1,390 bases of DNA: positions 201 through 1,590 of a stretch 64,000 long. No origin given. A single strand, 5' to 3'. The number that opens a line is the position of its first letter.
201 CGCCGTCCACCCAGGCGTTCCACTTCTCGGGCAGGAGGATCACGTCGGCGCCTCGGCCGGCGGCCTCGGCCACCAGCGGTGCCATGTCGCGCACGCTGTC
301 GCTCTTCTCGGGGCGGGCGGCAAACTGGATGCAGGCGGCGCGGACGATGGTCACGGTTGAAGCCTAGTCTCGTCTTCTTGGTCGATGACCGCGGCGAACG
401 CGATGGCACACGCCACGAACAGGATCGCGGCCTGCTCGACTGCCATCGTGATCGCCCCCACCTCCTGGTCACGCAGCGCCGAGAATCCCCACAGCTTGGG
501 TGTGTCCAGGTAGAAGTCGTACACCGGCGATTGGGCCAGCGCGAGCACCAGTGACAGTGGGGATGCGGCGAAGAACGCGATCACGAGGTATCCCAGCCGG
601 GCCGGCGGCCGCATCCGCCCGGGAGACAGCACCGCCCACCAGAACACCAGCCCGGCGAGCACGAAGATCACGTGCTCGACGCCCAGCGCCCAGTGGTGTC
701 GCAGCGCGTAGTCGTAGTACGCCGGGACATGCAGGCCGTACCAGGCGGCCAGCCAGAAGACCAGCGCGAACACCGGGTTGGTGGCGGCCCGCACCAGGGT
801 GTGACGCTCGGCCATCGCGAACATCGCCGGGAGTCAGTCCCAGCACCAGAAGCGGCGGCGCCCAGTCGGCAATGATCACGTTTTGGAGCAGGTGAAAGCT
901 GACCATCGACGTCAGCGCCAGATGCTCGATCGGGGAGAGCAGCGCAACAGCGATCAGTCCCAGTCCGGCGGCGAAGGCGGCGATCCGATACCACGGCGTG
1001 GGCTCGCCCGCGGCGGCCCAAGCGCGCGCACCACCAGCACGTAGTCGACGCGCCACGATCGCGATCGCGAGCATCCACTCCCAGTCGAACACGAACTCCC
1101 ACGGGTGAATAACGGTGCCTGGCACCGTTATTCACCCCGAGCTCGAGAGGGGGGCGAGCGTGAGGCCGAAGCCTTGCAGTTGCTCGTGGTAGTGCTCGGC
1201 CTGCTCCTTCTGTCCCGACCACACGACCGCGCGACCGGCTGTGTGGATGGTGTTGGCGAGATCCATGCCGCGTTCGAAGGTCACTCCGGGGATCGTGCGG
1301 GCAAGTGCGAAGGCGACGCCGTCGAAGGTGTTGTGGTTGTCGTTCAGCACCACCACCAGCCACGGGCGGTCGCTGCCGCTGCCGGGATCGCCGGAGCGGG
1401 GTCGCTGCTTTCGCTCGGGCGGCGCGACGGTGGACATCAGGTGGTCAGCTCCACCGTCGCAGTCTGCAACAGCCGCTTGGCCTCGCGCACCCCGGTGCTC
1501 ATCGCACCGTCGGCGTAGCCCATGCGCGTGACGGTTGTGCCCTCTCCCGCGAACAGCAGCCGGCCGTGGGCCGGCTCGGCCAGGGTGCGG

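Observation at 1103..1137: Oriented 31-35 bp palindrome with AT-rich outer arms repeated four times: a candidate REP-like or RNA-hairpin element family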

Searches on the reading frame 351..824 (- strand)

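Call 37: search_protein_families(library=pfam, proteins=[window:351-824:-], max_evalue=0.01)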
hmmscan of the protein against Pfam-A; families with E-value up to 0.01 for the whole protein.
window:351-824:- (157 aa): 1 family
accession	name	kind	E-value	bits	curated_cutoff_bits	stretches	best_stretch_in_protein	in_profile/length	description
PF09678.15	Caa3_CtaG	-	2e-28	99.9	27.7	1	8-147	93-235/237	Cytochrome c oxidase caa3 assembly factor (Caa3_CtaG)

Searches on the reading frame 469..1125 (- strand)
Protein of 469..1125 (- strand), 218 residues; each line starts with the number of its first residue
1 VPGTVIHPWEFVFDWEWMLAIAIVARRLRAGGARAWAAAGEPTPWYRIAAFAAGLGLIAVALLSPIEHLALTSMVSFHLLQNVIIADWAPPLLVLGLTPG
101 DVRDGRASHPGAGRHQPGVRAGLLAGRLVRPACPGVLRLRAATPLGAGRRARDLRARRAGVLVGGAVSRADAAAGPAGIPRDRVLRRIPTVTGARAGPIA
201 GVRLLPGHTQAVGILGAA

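Call 37: search_protein_families(library=pfam, proteins=[window:469-1125:-], max_evalue=0.01)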
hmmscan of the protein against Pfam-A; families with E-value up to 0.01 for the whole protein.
window:469-1125:- (218 aa): 1 family
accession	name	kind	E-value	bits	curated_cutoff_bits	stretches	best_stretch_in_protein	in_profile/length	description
PF09678.15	Caa3_CtaG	-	1.6e-10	41.2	27.7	1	32-97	6-70/237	Cytochrome c oxidase caa3 assembly factor (Caa3_CtaG)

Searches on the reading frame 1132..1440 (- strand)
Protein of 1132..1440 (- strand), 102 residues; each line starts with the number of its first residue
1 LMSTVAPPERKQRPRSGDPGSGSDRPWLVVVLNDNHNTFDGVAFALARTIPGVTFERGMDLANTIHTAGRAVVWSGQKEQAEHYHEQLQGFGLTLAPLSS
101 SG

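Call 37: search_protein_families(library=pfam, proteins=[window:1132-1440:-], max_evalue=0.01)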
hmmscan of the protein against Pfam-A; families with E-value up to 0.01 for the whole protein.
window:1132-1440:- (102 aa): 1 family
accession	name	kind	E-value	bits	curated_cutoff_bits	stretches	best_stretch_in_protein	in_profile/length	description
PF02617.22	ClpS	-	2.4e-13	50.1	23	1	24-92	3-76/80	ATP-dependent Clp protease adaptor protein ClpS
